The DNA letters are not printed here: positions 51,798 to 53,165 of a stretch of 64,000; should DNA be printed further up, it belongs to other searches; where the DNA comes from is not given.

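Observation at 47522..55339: Regulator-less eight-gene sugar operon with an unusual enzyme set (candidate uncharacterised rare-sugar pathway)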

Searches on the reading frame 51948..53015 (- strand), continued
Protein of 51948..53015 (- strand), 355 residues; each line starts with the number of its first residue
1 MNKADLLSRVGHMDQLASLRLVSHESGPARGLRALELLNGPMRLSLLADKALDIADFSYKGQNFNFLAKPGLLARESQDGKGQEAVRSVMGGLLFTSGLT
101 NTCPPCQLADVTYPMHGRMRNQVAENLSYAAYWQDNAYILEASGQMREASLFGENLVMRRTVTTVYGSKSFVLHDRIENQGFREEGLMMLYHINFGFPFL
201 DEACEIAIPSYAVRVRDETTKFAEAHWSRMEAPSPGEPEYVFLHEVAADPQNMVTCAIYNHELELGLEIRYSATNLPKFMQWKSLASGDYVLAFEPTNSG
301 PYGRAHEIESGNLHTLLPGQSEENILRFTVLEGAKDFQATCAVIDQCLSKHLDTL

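Call 40: search_protein_families(library=pfam, proteins=[L076:916-3306:+, L076:3369-4100:+, L076:4240-6321:+, L076:6371-7426:-, L076:7543-8328:-, L076:11167-12906:+, L076:13662-14963:+, L076:16605-20054:+, L007:15503-16057:+, L007:16073-16729:+])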
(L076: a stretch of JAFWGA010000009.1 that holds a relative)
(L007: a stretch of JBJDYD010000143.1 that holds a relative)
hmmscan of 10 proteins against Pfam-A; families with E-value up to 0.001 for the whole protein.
L076:916-3306:+ (796 aa): 4 families
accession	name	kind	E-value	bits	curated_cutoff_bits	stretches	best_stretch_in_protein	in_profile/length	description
PF09364.15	XFP_N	-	3.2e-173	576.1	23.7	1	15-374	2-363/364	XFP N-terminal domain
PF09363.15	XFP_C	-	9.7e-93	309.7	23.4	1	592-793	1-202/202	XFP C-terminal domain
PF03894.20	XFP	-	2.1e-85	285.4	22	1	404-581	2-177/177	D-xylulose 5-phosphate/D-fructose 6-phosphate phosphoketolase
PF02779.29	Transket_pyr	-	0.00046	20.3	27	1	414-507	15-97/174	Transketolase, pyrimidine binding domain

L076:3369-4100:+ (243 aa): 1 family
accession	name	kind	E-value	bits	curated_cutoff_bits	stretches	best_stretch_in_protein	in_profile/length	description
PF01048.26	PNP_UDP_1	-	3e-39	135.2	25.1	1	22-225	3-215/233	Phosphorylase superfamily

L076:4240-6321:+ (693 aa): 1 family
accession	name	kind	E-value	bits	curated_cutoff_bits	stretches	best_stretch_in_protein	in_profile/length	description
PF00884.28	Sulfatase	-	1.4e-35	123.5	25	1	323-619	1-295/301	Sulfatase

L076:6371-7426:- (351 aa): 2 families
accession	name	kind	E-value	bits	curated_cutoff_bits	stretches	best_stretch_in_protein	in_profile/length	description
PF00224.27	PK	-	1.6e-70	238.2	30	1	3-325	5-327/328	Pyruvate kinase, barrel domain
PF03328.21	HpcH_HpaI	-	3.9e-06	26.7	25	1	179-298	77-207/221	HpcH/HpaI aldolase/citrate lyase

L076:7543-8328:- (261 aa): 1 family
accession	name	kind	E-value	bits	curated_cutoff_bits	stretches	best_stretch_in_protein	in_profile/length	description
PF03734.19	YkuD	-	1e-16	62.3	23.4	1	136-260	2-146/146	L,D-transpeptidase catalytic domain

L076:11167-12906:+ (579 aa): 8 families
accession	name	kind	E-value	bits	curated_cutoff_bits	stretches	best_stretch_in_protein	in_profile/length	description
PF02775.26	TPP_enzyme_C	-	4.8e-24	85.3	21.9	1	360-504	1-149/151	Thiamine pyrophosphate enzyme, C-terminal TPP binding domain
PF01855.24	POR_N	-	1.6e-12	48.1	27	1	14-200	2-196/231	Pyruvate flavodoxin/ferredoxin oxidoreductase, thiamine diP-bdg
PF00037.32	Fer4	-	6.8e-09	35.6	21.1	1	551-572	2-23/24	4Fe-4S binding domain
PF12797.12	Fer4_2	-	7.6e-07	29.1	24.5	1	522-541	3-21/22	4Fe-4S binding domain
PF13237.11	Fer4_10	-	4.4e-06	27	25.5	1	523-567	3-52/53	4Fe-4S dicluster domain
PF14697.11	Fer4_21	-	7.4e-06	26.4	35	1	524-568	3-52/59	4Fe-4S dicluster domain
PF12837.12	Fer4_6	-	4.8e-05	23.5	25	0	523-541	3-20/24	4Fe-4S binding domain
PF12838.12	Fer4_7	-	0.00028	21.7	27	0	528-571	1-52/52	4Fe-4S dicluster domain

L076:13662-14963:+ (433 aa): 3 families
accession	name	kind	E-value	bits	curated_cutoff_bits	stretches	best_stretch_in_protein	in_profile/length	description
PF14535.12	AMP-binding_C_2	-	1.9e-29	102.2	25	1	336-431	1-96/96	AMP-binding enzyme C-terminal domain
PF00501.34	AMP-binding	-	1.2e-12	47.8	29.9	1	83-286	161-374/384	AMP-binding enzyme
PF04443.18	LuxE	-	8.1e-07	28.7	24.9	1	219-321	263-368/391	Acyl-protein synthetase, LuxE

L076:16605-20054:+ (1149 aa): 27 families (the best 25 are shown)
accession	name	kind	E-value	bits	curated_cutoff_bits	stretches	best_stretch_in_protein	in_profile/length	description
PF00004.35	AAA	-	5.7e-51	172.8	21.2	2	752-888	1-130/131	ATPase family associated with various cellular activities (AAA)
PF07724.20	AAA_2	-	1.5e-37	129.6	27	2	236-384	2-154/166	AAA domain (Cdc48 subfamily)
PF01434.24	Peptidase_M41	-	2.8e-27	96.3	29.9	1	975-1143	9-191/191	Peptidase family M41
PF07728.20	AAA_5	-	2.7e-22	79.7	22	2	241-358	3-125/139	AAA domain (dynein-related subfamily)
PF13401.12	AAA_22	-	3.7e-11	43.9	27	0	237-331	5-110/130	AAA domain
PF13191.12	AAA_16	-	6.8e-10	40.1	32.6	0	750-785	25-63/167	AAA ATPase domain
PF13173.12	AAA_14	-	1.5e-09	38.4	27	0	238-318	3-75/129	AAA domain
PF01695.23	IstB_IS21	-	9.8e-09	35.5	24.1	0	749-817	92-162/238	IstB-like ATP binding protein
PF00158.32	Sigma54_activat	-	5e-08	33.2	20.2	1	229-354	15-141/168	Sigma-54 interaction domain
PF05496.18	RuvB_N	-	8.4e-08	32.6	27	1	715-822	6-98/159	Holliday junction DNA helicase RuvB P-loop domain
PF13521.12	AAA_28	-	1.1e-07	32.6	27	0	752-800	2-50/164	AAA domain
PF00910.28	RNA_helicase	-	2.2e-07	31.7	21.5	0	752-793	1-51/105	RNA helicase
PF20720.3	nSTAND3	-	2.8e-07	30.8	27.2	0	746-902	14-152/155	Novel STAND NTPase 3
PF01078.27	Mg_chelatase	-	3.8e-07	30.2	20.3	0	752-770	25-43/207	Magnesium chelatase, subunit ChlI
PF12775.13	AAA_7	-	7.7e-07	29.3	25.8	0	742-881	26-173/181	P-loop containing dynein motor region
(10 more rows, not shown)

L007:15503-16057:+ (184 aa): 2 families
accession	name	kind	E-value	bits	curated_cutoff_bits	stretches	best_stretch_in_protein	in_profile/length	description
PF01380.27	SIS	-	4e-14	53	25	1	33-150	2-125/131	SIS domain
PF13580.11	SIS_2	-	1.3e-07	32.2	27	0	75-106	100-131/138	SIS domain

L007:16073-16729:+ (218 aa): 1 family
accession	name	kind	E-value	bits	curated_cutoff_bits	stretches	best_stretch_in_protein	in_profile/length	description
PF00215.30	OMPdecase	-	2.4e-41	142.5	27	1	3-204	2-221/221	Orotidine 5'-phosphate decarboxylase / HUMPS family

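Call 43: search_protein_families(library=ncbifam, proteins=[L079:3511-4329:-, L079:2954-3514:-, L007:16073-16729:+, L007:15503-16057:+, L079:4452-5591:-, L079:203-1288:+, L079:1293-2087:+, L079:13497-16568:-], max_evalue=0.00001)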
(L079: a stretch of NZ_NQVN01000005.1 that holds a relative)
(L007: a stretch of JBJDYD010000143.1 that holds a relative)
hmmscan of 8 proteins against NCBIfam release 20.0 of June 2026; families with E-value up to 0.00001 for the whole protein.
L079:3511-4329:- (272 aa): 9 families
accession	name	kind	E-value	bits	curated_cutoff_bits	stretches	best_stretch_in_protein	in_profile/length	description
TIGR03128.2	RuMP_HxlA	equivalog_domain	4.4e-77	258.4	200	1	59-261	1-203/205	3-hexulose-6-phosphate synthase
NF041755.1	RuMP_HxlAB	equivalog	5.9e-59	200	500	1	56-270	3-217/391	bifunctional 3-hexulose-6-phosphate synthase/6-phospho-3-hexuloisomerase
NF005442.0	PRK07028.1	equivalog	3.3e-44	151.2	593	1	56-263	3-210/430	bifunctional hexulose-6-phosphate synthase/ribonuclease regulator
NF009831.0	PRK13305.1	equivalog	1.1e-34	119.7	294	1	56-259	3-207/220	3-keto-L-gulonate-6-phosphate decarboxylase UlaD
NF009832.1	PRK13306.1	subfamily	9.5e-34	116.7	250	1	58-260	4-207/215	3-dehydro-L-gulonate-6-phosphate decarboxylase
NF009833.0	PRK13307.1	equivalog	1.3e-26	93.4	274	1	58-261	174-377/392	bifunctional 5,6,7,8-tetrahydromethanopterin hydro-lyase/3-hexulose-6-phosphate synthase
NF010386.0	PRK13813.1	equivalog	2e-17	63.5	208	1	57-261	5-211/216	orotidine 5'-phosphate decarboxylase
TIGR01740.1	pyrF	equivalog_domain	3.3e-12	46.6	92.3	1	61-259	3-215/216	orotidine-5'-phosphate decarboxylase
NF001273.0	PRK00230.1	equivalog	2.2e-06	27.2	193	0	56-127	4-73/233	orotidine-5'-phosphate decarboxylase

L079:2954-3514:- (186 aa): 6 families
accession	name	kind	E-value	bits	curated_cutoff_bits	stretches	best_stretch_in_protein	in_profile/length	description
TIGR03127.2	RuMP_HxlB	equivalog_domain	8.5e-70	234.3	160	1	9-186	3-178/178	6-phospho-3-hexuloisomerase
NF041755.1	RuMP_HxlAB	equivalog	2.8e-53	181.3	500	1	8-186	218-391/391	bifunctional 3-hexulose-6-phosphate synthase/6-phospho-3-hexuloisomerase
NF008590.0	PRK11557.1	equivalog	8.2e-11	41.8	355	1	16-127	112-228/282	MurR/RpiR family transcriptional regulator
NF006423.0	PRK08674.1-2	equivalog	2.1e-07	30.2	254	1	10-112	3-106/317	bifunctional phosphoglucose/phosphomannose isomerase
NF040776.2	AlsR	equivalog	2.2e-06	26.8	400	1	26-133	119-231/279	transcriptional repressor AlsR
NF010701.0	PRK14101.1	equivalog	4.2e-06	25.2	920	1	19-125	451-561/638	bifunctional transcriptional regulator/glucokinase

L007:16073-16729:+ (218 aa): 9 families
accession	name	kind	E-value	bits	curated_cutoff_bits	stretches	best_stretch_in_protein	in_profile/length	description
TIGR03128.2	RuMP_HxlA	equivalog_domain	1.4e-73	246.9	200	1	4-207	1-204/205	3-hexulose-6-phosphate synthase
NF041755.1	RuMP_HxlAB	equivalog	3e-61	207.5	500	1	3-210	5-212/391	bifunctional 3-hexulose-6-phosphate synthase/6-phospho-3-hexuloisomerase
NF005442.0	PRK07028.1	equivalog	2.6e-55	187.7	593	1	2-209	4-211/430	bifunctional hexulose-6-phosphate synthase/ribonuclease regulator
NF009832.1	PRK13306.1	subfamily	1.6e-32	112.8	250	1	3-207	4-209/215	3-dehydro-L-gulonate-6-phosphate decarboxylase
NF009833.0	PRK13307.1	equivalog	1.9e-31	109.3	274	1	4-203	175-374/392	bifunctional 5,6,7,8-tetrahydromethanopterin hydro-lyase/3-hexulose-6-phosphate synthase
NF009831.0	PRK13305.1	equivalog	1.3e-28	99.9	294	1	3-208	5-211/220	3-keto-L-gulonate-6-phosphate decarboxylase UlaD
NF010386.0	PRK13813.1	equivalog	8.7e-21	74.5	208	1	2-209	5-214/216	orotidine 5'-phosphate decarboxylase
TIGR01740.1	pyrF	equivalog_domain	2.5e-14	53.5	92.3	1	5-204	2-215/216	orotidine-5'-phosphate decarboxylase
NF001273.0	PRK00230.1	equivalog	7.8e-10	38.5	193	1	2-102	5-106/233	orotidine-5'-phosphate decarboxylase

L007:15503-16057:+ (184 aa): 6 families
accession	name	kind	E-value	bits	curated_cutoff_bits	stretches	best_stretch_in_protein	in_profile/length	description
TIGR03127.2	RuMP_HxlB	equivalog_domain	7.8e-70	234.4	160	1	8-184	2-178/178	6-phospho-3-hexuloisomerase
NF041755.1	RuMP_HxlAB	equivalog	1.2e-58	199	500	1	7-184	217-391/391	bifunctional 3-hexulose-6-phosphate synthase/6-phospho-3-hexuloisomerase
NF008590.0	PRK11557.1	equivalog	2.4e-10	40.3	355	1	32-115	128-216/282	MurR/RpiR family transcriptional regulator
NF040776.2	AlsR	equivalog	1.5e-08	33.9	400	1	30-133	123-231/279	transcriptional repressor AlsR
NF008458.0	PRK11337.1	equivalog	1.8e-06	27.2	378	1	32-133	137-243/293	MurR/RpiR family transcriptional regulator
NF002805.0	PRK02947.1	subfamily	3.4e-06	26.4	135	0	75-116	104-145/247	sugar isomerase domain-containing protein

L079:4452-5591:- (379 aa): 0 families

L079:203-1288:+ (361 aa): 2 families
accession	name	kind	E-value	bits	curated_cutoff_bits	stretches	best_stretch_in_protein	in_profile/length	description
TIGR01728.1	SsuA_fam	subfamily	2.7e-17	62.9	163.5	1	128-315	67-241/290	aliphatic sulfonate ABC transporter substrate-binding protein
TIGR02122.1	TRAP_TAXI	subfamily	4e-08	32.5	84.35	1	106-231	85-211/320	TAXI family TRAP transporter solute-binding subunit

L079:1293-2087:+ (264 aa): 5 families
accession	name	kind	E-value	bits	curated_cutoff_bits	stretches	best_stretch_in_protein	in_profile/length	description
NF040733.1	ABC_perm_U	equivalog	3.4e-21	75.8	295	1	19-256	12-249/251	ABC transporter permease subunit SaoP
NF008470.0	PRK11365.1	equivalog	2.8e-20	72.8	347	1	25-239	21-233/263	aliphatic sulfonate ABC transporter permease SsuC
TIGR01183.1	ntrB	equivalog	1.1e-16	61.1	209.05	1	71-244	26-199/202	nitrate ABC transporter permease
NF007545.0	PRK10160.1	equivalog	4.7e-07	29.5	342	1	20-253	29-268/275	taurine ABC transporter permease TauC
TIGR03416.1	ABC_choXWV_perm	equivalog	1.3e-06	28.1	363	1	71-243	95-266/267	choline ABC transporter permease subunit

L079:13497-16568:- (1023 aa): 13 families
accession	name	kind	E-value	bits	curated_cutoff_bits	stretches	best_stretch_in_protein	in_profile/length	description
NF033617.1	RND_permease_2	subfamily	4.2e-139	465.3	1250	1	16-1004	10-1005/1009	multidrug efflux RND transporter permease subunit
NF000282.2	RND_permease_1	subfamily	6.1e-113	378.7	1250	1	17-1005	11-1026/1029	multidrug efflux RND transporter permease subunit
TIGR00915.1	2A0602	subfamily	2.4e-100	336.9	940.35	1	15-1013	10-1035/1050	efflux RND transporter permease subunit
TIGR00914.1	2A0601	subfamily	1.8e-95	320.7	701.45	2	10-563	9-580/1051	CusA/CzcA family heavy metal efflux RND transporter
NF007798.0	PRK10503.1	equivalog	1.2e-81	274.7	1584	1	19-1009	25-1025/1040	MdtB/MuxB family multidrug efflux RND transporter permease subunit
NF007905.0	PRK10614.1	equivalog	3.2e-78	263.5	1774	1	21-1012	18-1014/1025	multidrug efflux RND transporter permease subunit MdtC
NF007842.1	PRK10555.1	equivalog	1.4e-67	228.4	1854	2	9-595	4-612/1036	multidrug efflux RND transporter permease AcrD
NF007131.0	PRK09577.1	equivalog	4.6e-66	223.3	1768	1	11-1008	6-1024/1045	multidrug efflux RND transporter permease subunit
NF007133.0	PRK09579.1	equivalog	4.5e-64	216.5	1763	1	22-1006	19-1002/1017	multidrug efflux RND transporter permease subunit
NF011706.2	PRK15127.1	equivalog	1.8e-58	198.3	2150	2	10-577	5-594/1049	multidrug efflux RND transporter permease subunit AcrB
NF000037.1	RND_perm_OqxB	exception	8.7e-53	179.4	2200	1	25-1006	22-1034/1050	multidrug efflux RND transporter permease subunit OqxB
TIGR00921.1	2A067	subfamily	1.4e-08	33.3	351.9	1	804-1006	139-346/733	hydrophobe/amphiphile efflux-3 (HAE3) family transporter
NF009582.0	PRK13024.1-2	equivalog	2.6e-06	25.7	723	1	342-496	345-492/859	protein translocase subunit SecDF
